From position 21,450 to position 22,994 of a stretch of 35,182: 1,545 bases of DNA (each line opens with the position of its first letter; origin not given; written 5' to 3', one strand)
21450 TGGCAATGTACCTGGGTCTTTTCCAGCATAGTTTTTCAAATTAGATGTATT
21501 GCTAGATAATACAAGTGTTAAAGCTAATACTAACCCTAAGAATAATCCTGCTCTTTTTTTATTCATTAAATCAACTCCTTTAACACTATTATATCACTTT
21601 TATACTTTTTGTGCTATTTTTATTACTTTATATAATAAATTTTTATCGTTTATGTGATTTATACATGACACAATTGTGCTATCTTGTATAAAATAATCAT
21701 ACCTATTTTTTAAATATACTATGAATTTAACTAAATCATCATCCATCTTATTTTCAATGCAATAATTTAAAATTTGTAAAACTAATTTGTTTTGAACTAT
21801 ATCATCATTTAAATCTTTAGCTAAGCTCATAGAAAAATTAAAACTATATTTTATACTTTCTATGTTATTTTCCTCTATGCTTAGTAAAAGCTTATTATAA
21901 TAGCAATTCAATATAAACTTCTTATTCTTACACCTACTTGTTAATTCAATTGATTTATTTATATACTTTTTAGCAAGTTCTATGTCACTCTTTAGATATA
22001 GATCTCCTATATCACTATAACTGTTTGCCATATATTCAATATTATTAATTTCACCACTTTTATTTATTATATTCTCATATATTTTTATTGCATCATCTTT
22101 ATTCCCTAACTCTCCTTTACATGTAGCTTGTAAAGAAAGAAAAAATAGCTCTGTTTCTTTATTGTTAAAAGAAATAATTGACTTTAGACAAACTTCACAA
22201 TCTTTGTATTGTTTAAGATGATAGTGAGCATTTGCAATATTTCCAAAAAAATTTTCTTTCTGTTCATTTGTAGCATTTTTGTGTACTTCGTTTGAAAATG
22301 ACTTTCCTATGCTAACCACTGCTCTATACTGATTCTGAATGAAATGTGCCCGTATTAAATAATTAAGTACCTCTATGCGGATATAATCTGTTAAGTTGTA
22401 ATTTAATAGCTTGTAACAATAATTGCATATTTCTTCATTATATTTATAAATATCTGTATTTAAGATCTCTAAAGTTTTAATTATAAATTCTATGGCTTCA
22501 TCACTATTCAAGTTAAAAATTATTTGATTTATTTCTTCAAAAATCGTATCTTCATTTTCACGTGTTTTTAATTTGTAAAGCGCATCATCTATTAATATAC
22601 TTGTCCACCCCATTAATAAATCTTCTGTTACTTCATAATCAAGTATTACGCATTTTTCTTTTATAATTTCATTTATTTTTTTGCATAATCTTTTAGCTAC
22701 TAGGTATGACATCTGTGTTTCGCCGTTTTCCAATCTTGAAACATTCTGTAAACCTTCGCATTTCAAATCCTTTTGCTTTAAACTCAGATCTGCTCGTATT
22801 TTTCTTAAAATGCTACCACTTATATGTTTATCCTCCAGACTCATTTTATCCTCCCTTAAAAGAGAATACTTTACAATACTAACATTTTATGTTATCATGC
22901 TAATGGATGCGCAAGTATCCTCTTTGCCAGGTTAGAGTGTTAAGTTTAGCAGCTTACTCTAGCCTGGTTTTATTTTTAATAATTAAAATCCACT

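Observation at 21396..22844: Arbitrium-like (RRNPP) peptide-communication cassette beside the immunity switch, with a tandemly duplicated mature-peptide motif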

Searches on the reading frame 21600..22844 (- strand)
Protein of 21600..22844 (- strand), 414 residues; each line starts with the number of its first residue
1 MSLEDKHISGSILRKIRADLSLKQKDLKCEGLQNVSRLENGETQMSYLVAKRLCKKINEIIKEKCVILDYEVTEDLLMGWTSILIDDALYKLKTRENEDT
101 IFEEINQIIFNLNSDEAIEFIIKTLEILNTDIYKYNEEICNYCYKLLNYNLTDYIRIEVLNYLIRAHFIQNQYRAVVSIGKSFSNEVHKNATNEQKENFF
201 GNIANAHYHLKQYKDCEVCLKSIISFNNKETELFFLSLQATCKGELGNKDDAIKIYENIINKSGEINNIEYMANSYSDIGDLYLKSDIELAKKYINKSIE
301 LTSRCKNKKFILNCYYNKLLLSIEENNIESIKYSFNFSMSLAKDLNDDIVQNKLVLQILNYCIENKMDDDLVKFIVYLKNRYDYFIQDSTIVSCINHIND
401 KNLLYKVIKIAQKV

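Call 4: search_protein_families(library=pfam, proteins=[window:21600-22844:-], max_evalue=1)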
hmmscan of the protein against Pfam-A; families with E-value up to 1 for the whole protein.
window:21600-22844:- (414 aa): 5 families
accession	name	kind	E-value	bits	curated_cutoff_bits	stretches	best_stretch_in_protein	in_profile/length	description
PF13424.12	TPR_12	-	7.9e-05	23.2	30.1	1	239-301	9-74/77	Tetratricopeptide repeat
PF00515.34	TPR_1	-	0.00083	19.5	27.8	1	200-226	4-30/34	Tetratricopeptide repeat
PF07719.23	TPR_2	-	0.0011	19.4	27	0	202-222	6-26/34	Tetratricopeptide repeat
PF13174.12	TPR_6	-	0.0019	19.2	26.3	1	239-262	6-29/33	Tetratricopeptide repeat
PF13181.12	TPR_8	-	0.015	15.9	25.7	0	274-302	2-31/34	Tetratricopeptide repeat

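Call 5: search_solved_structures(query=window:21600-22844:-, max_evalue=10, show_alignments=2)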
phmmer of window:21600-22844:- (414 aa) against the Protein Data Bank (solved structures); distinct sequences matched with E-value up to 10: 11.
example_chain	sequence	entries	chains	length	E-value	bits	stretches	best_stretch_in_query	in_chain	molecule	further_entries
6hc2_A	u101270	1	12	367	0.054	15.8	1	246-355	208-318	G-protein-signaling modulator 2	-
5a6c_A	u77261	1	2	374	0.065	15.5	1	246-355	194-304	G-PROTEIN-SIGNALING MODULATOR 2, AFADIN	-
3sf4_A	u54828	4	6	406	0.071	15.4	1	246-354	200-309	G-protein-signaling modulator 2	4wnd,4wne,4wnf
4wng_A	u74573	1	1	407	0.072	15.4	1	246-354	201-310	G-protein-signaling modulator 2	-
3ro3_A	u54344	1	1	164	0.078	15.3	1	246-354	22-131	G-protein-signaling modulator 2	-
4jhr_A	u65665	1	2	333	0.2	13.9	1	246-353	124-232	G-protein-signaling modulator 2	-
3ro2_A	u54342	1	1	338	0.23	13.7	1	246-353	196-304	G-protein-signaling modulator 2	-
4g2v_A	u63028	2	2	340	0.23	13.7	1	246-353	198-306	G-protein-signaling modulator 2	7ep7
1tnw_A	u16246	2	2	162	0.32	13.3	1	93-166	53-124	TROPONIN C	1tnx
2w49_0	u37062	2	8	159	0.41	12.9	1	93-166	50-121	TROPONIN C, SKELETAL MUSCLE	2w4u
1ncx_A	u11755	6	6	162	0.43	12.8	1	93-166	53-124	TROPONIN C | Troponin C, skeletal muscle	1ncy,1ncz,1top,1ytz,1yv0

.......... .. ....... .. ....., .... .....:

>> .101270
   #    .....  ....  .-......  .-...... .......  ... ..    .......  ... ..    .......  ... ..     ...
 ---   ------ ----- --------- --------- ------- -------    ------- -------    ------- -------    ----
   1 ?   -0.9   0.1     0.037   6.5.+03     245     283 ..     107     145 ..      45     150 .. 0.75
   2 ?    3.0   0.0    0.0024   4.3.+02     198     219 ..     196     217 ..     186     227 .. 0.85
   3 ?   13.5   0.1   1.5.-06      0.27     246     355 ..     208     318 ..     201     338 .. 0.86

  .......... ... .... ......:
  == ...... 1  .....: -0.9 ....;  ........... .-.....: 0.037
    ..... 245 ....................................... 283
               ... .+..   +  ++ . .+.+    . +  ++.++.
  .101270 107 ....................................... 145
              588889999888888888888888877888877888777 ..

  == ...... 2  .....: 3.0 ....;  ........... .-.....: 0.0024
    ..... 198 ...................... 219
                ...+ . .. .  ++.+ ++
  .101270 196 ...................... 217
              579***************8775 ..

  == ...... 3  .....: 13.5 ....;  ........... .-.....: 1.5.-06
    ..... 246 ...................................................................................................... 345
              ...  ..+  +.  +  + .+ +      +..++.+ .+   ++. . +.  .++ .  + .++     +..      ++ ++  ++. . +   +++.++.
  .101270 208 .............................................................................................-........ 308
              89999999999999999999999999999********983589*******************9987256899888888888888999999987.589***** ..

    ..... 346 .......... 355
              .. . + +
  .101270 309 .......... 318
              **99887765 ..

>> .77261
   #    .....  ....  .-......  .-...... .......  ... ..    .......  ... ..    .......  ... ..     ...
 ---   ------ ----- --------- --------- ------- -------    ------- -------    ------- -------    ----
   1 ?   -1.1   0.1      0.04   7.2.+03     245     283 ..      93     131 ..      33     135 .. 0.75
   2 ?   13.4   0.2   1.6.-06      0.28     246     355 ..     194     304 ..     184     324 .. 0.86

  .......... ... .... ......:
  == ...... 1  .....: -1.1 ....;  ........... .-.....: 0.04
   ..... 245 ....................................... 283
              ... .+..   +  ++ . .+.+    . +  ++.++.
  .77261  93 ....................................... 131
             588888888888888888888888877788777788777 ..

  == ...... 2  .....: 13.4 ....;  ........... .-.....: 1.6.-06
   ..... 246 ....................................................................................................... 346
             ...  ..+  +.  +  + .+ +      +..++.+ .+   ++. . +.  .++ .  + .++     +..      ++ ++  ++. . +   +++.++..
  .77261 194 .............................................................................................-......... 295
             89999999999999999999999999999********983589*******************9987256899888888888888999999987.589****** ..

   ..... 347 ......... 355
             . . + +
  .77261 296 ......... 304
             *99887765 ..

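Call 6: search_protein_families(library=phrogs, proteins=[window:21600-22844:-], max_evalue=0.01)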
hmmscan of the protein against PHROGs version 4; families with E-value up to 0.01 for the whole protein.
window:21600-22844:- (414 aa): 0 families

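Call 8: find_homologous_proteins(query=window:21600-22844:-, max_evalue=0.001)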
Query window:21600-22844:- (414 aa): 13 proteins with E <= 0.001 among 6291 candidates.
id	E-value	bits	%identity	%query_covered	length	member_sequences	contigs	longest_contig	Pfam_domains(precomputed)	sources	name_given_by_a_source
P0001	5.2e-260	880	99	100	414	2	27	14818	-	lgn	-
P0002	4.2e-190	650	73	100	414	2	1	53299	-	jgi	-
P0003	2.6e-161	555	65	100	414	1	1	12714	-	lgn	-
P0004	9.7e-159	547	61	99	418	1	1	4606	PF13424.13,PF13181.13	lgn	-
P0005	1.5e-158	546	60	99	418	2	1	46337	PF13424.13,PF13181.13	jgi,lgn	-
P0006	5.0e-155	534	63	100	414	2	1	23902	-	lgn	-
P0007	2.0e-154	532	61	100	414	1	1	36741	-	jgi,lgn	-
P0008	1.1e-146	507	58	99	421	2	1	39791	PF13424.13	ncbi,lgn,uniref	ncbi:hypothetical protein [Clostridium sp.]|uniref:hypothetical protein n=1 Tax=Clostridium sp. TaxI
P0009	4.7e-141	488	59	100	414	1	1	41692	PF13174.13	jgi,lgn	-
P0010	5.0e-140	485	57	96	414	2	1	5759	-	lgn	-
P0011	6.1e-80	287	59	56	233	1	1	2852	-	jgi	-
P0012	2.8e-5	42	29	36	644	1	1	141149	PF17874.8,PF00515.35,PF13424.13,PF07730.20,PF02518.32,PF24885.2,PF13181.13,PF07719.24,PF13374.13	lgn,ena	-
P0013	1.9e-4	39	29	36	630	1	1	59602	PF17874.8,PF00515.35,PF13424.13,PF13581.13,PF07730.20,PF02518.32,PF24885.2,PF07719.24,PF13374.13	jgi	jgi:two-component system NarL family sensor kinase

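Call 9: search_dna_similar(query=window:21600-22844:-, collection=phages, mode=protein, max_evalue=0.001)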
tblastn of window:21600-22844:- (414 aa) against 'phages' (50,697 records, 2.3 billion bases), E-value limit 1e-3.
No match.

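Call 10: search_dna_similar(query=window:21600-22844:-, collection=plasmids, mode=protein, max_evalue=0.001)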
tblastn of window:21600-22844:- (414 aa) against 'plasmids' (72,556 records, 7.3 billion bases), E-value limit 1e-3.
No match.

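Call 12: find_encoding_contigs(protein=P0002, flank=6000, max_places=2)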
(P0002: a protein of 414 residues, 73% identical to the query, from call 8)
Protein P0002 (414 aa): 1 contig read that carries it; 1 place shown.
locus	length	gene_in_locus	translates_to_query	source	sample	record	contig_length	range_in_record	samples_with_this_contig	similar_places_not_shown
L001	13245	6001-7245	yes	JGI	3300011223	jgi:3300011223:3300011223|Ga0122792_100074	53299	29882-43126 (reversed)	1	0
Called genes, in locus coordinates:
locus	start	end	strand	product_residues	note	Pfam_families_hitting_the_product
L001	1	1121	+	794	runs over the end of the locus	PF13173:AAA_14 (faint)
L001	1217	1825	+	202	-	PF00239:Resolvase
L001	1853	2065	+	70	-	-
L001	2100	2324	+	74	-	-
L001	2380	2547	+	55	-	-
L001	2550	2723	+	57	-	-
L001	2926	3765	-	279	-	PF06970:RepA_N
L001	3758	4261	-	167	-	-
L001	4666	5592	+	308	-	PF17989:ALP_N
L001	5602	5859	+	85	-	PF01402:RHH_1 (weak)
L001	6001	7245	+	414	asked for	-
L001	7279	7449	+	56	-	-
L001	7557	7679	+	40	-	-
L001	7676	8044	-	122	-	PF13412:HTH_24 (weak), PF12844:HTH_19, PF13560:HTH_31 (weak), PF01381:HTH_3, PF04545:Sigma70_r4 (faint), PF13413:HTH_25 (faint)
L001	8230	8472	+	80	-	PF13560:HTH_31 (weak), PF01381:HTH_3 (weak)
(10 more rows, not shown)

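Call 13: find_encoding_contigs(protein=P0003, flank=6000, max_places=2)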
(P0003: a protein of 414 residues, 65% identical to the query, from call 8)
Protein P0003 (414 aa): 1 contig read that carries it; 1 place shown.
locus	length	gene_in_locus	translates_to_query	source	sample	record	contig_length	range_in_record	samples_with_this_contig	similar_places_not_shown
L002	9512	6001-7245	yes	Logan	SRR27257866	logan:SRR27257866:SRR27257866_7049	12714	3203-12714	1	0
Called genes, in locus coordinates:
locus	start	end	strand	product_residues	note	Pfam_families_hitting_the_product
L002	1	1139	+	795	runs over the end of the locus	PF13173:AAA_14 (faint)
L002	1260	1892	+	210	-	PF00239:Resolvase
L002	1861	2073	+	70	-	-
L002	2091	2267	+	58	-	-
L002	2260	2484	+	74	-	-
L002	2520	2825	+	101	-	-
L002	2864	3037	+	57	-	-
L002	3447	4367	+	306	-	PF17989:ALP_N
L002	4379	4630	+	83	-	-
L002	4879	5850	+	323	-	-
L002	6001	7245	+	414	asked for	-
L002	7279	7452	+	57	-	-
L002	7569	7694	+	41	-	-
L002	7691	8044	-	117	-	PF08279:HTH_11 (faint), PF12844:HTH_19, PF13412:HTH_24 (weak), PF13560:HTH_31 (weak), PF01381:HTH_3, PF04545:Sigma70_r4 (faint)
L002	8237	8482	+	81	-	PF13560:HTH_31 (weak), PF01381:HTH_3 (weak)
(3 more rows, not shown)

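Call 14: find_encoding_contigs(protein=P0005, flank=6000, max_places=2)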
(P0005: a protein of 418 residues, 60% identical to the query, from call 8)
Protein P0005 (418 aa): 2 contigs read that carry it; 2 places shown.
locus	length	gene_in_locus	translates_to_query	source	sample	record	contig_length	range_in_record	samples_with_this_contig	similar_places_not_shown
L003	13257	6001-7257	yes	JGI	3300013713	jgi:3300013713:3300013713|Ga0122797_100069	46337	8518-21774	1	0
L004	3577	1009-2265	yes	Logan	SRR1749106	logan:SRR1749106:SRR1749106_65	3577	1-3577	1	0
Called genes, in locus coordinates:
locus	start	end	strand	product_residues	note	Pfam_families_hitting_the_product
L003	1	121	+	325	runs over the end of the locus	PF12358:DUF3644, PF18740:EC042_2821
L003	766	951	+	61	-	-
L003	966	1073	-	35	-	-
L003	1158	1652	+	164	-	-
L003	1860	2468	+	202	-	PF00239:Resolvase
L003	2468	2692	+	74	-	-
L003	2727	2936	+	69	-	PF17295:DUF5348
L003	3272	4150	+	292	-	PF17989:ALP_N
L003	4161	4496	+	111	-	-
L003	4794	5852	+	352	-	PF11638:DnaA_N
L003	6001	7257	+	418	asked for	PF13181:TPR_8 (faint), PF13424:TPR_12 (faint)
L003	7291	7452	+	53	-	-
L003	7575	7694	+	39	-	-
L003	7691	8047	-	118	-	PF12844:HTH_19, PF13412:HTH_24 (weak), PF13560:HTH_31, PF01381:HTH_3, PF04545:Sigma70_r4 (faint)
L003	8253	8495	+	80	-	PF12844:HTH_19, PF13560:HTH_31 (weak), PF01381:HTH_3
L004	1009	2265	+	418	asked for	PF13181:TPR_8 (faint), PF13424:TPR_12 (faint)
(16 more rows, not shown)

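Call 15: find_encoding_contigs(protein=P0006, flank=6000, max_places=1)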
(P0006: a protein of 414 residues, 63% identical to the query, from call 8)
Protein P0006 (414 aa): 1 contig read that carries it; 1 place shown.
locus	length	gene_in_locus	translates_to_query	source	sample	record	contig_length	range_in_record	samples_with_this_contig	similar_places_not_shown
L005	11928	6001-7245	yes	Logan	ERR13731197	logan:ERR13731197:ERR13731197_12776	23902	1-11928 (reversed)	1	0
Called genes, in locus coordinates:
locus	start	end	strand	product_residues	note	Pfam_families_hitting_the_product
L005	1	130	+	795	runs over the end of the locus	PF13173:AAA_14 (faint)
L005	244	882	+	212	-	PF00239:Resolvase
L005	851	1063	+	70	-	-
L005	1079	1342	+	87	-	-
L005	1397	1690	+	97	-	-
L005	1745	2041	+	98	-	-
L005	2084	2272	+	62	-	-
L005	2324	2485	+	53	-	-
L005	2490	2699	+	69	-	-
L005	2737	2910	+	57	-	-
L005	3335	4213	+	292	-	PF17989:ALP_N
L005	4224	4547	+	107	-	-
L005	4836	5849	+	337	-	PF07261:DnaB_2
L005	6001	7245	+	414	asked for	-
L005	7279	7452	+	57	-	-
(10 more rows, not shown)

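Call 16: find_encoding_contigs(protein=P0007, flank=6000, max_places=1)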
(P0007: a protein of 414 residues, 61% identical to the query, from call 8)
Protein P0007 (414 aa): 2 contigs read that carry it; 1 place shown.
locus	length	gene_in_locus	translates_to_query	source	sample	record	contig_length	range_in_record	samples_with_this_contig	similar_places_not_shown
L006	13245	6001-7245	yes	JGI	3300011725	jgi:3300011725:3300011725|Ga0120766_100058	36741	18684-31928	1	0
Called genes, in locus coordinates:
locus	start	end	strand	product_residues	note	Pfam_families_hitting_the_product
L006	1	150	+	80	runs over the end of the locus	-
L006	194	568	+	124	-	-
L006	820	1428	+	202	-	PF00239:Resolvase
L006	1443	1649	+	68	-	-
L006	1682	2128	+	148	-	-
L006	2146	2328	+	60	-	-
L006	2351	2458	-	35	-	-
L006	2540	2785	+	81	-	-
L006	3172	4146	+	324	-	PF17989:ALP_N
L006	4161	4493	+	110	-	-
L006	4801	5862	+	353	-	PF11638:DnaA_N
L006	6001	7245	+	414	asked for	-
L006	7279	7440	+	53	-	-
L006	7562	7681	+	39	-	-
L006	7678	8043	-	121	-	PF13412:HTH_24, PF12844:HTH_19, PF13560:HTH_31, PF01381:HTH_3, PF04545:Sigma70_r4 (faint)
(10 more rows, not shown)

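Call 17: find_encoding_contigs(protein=P0008, flank=6000, max_places=1)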
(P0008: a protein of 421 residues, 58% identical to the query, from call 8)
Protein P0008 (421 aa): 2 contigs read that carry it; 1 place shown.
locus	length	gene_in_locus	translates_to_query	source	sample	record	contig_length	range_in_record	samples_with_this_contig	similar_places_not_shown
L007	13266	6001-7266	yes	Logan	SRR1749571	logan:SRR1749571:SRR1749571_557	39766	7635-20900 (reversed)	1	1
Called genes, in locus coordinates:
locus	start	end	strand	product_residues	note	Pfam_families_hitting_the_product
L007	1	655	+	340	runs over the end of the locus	PF01757:Acyl_transf_3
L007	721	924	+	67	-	PF10960:Holin_BhlA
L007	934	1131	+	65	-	-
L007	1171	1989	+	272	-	PF01520:Amidase_3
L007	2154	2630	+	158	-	PF20038:HTH_59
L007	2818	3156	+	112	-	-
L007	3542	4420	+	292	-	PF17989:ALP_N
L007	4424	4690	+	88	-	-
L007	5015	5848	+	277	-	PF13730:HTH_36 (weak)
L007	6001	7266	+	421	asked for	PF13424:TPR_12 (faint)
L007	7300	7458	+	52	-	-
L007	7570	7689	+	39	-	-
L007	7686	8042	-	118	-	PF12844:HTH_19, PF13412:HTH_24 (weak), PF13560:HTH_31, PF01381:HTH_3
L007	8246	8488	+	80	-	PF12844:HTH_19 (weak), PF01381:HTH_3, PF13560:HTH_31 (weak)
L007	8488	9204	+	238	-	PF09669:Phage_pRha, PF10552:ORF6C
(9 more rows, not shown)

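Call 18: find_encoding_contigs(protein=P0009, flank=6000, max_places=1)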
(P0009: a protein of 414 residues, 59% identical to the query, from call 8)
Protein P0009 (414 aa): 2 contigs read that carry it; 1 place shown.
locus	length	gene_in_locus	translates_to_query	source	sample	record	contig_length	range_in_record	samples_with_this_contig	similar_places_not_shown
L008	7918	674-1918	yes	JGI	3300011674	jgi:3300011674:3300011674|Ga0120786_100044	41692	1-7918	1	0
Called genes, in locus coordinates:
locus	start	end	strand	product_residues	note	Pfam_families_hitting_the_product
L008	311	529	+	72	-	PF11638:DnaA_N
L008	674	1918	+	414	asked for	PF13174:TPR_6 (faint)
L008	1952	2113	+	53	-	-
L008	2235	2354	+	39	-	-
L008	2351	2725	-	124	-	PF13412:HTH_24 (weak), PF04545:Sigma70_r4 (faint), PF12844:HTH_19, PF13560:HTH_31, PF01381:HTH_3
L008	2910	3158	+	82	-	PF01381:HTH_3, PF12844:HTH_19 (weak), PF13560:HTH_31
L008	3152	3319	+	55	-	-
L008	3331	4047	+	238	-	PF08346:AntA, PF10552:ORF6C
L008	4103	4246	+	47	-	-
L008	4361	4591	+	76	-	-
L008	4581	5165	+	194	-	-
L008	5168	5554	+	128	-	-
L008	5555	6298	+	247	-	PF03837:RecT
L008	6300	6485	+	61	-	-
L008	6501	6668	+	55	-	-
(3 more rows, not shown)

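Call 19: find_encoding_contigs(protein=P0010, flank=6000, max_places=1)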
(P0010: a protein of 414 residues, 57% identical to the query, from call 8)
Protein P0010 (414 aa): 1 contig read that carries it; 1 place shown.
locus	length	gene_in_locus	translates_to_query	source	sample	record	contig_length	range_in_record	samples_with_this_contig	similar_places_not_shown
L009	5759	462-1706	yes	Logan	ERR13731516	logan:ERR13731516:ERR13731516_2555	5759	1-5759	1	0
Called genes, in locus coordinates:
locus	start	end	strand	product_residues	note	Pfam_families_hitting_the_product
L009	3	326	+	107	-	?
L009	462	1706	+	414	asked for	-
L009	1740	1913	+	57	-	-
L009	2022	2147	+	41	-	-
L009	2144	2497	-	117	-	PF08279:HTH_11 (faint), PF12844:HTH_19, PF13384:HTH_23 (faint), PF13412:HTH_24 (weak), PF13560:HTH_31, PF24250:HVO_2718 (faint), PF01381:HTH_3, PF04545:Sigma70_r4 (weak), +1 more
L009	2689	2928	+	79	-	PF13560:HTH_31 (weak), PF01381:HTH_3 (weak)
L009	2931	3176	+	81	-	-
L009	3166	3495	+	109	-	-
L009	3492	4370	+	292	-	-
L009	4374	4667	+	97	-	-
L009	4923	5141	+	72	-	-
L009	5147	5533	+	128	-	-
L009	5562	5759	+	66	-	?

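Call 20: find_encoding_contigs(protein=P0004, flank=6000, max_places=1)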
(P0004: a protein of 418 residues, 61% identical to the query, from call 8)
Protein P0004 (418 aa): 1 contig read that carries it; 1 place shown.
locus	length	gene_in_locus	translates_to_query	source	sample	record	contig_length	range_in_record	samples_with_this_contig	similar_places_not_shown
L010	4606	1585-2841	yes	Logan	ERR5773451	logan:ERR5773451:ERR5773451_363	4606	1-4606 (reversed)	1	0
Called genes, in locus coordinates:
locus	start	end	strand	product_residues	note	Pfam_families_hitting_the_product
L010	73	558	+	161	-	-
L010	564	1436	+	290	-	PF06970:RepA_N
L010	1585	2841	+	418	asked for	PF13181:TPR_8 (faint), PF13424:TPR_12 (faint)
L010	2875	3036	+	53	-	-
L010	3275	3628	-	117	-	PF12844:HTH_19, PF13412:HTH_24 (weak), PF13560:HTH_31, PF01381:HTH_3, PF04545:Sigma70_r4 (faint)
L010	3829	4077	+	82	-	PF13560:HTH_31, PF01381:HTH_3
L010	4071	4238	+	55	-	-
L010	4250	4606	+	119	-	?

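Call 24: search_solved_structures(query=A1, max_evalue=10, show_alignments=0)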
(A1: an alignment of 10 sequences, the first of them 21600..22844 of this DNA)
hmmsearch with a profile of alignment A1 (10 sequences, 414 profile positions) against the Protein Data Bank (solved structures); distinct sequences matched with E-value up to 10: 27.
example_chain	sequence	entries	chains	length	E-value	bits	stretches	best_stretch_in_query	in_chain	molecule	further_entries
8bu0_A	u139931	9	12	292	8.2e-06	28.1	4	201-308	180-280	Consensus tetratricopeptide repeat protein | Crystal structure of an 8-repeat consensus TPR superhelix with Zinc. | Monomer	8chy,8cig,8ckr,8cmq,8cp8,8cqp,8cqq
9qhb_A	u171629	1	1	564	2.9e-05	26.3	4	201-316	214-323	Engineered tetratricopeptide repeat protein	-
6vbu_4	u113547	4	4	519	0.0021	20.2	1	201-276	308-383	Bardet-Biedl syndrome 4 protein homolog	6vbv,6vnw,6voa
9qhc_A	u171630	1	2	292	0.0023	20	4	201-317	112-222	Engineered tetratricopeptide repeat protein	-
6xt9_D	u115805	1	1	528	0.0042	19.2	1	201-276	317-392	Bardet-Biedl syndrome 4 protein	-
2fo7_A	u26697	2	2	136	0.0085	18.2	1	201-316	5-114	SYNTHETIC CONSENSUS TPR PROTEIN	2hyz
8ch0_A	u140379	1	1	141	0.0087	18.2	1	201-316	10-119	Consensus tetratricopeptide repeat protein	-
1na0_A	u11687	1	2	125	0.0087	18.2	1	200-309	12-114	designed protein CTPR3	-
6hc2_A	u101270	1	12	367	0.023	16.8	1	246-362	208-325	G-protein-signaling modulator 2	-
5a6c_A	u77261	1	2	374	0.03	16.4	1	246-362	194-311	G-PROTEIN-SIGNALING MODULATOR 2, AFADIN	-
3sf4_A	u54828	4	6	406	0.03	16.4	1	246-359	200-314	G-protein-signaling modulator 2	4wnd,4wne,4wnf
4wng_A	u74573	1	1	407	0.03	16.4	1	247-359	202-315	G-protein-signaling modulator 2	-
2wqh_A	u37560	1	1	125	0.04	16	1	200-309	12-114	CTPR3Y3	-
2xmq_A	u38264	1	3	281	0.21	13.6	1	242-289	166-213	PROTEIN NDRG2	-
2xms_A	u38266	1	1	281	0.24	13.4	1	242-289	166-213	PROTEIN NDRG2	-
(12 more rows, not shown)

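Call 34: predict_structure(alignment_id=A1)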
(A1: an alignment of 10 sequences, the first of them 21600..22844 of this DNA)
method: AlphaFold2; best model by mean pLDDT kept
length: 414 residues; sequences in the alignment: 10
mean_pLDDT: 88.0   pTM: 0.75
mean pLDDT of the five models: 88.0, 87.6, 85.6, 85.5, 85.1
residues with pLDDT >= 90: 242; 70-90: 134; 50-70: 32; < 50: 6
segments of 3 or more residues with pLDDT < 50: 1-6
pLDDT, mean of each block of 10 residues (from residue 1): 48 85 85 79 78 91 85 79 78 78 85 87 96 95 95 95 96 97 95 94 96 96 89 95 96 98 96 98 96 98 96 98 95 97 92 89 84 84 72 65 71 61
secondary structure, 60 per line:
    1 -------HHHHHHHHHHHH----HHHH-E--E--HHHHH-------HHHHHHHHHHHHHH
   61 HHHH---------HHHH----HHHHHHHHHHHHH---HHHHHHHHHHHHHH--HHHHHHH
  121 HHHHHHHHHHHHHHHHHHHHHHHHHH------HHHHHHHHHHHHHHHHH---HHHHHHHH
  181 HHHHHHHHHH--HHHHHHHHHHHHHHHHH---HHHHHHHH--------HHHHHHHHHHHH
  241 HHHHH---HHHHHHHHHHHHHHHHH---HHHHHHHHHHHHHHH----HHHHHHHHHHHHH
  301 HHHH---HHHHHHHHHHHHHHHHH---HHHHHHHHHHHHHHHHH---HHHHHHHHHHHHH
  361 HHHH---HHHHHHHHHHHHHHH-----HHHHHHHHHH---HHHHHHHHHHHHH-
elements in order: H8-19 H24-27 H35-39 H47-64 H74-77 H82-94 H98-111 H114-146 H153-169 H173-190 H193-209 H213-220 H229-245 H249-265 H269-283 H288-304 H308-324 H328-344 H348-364 H368-382 H388-397 H401-413
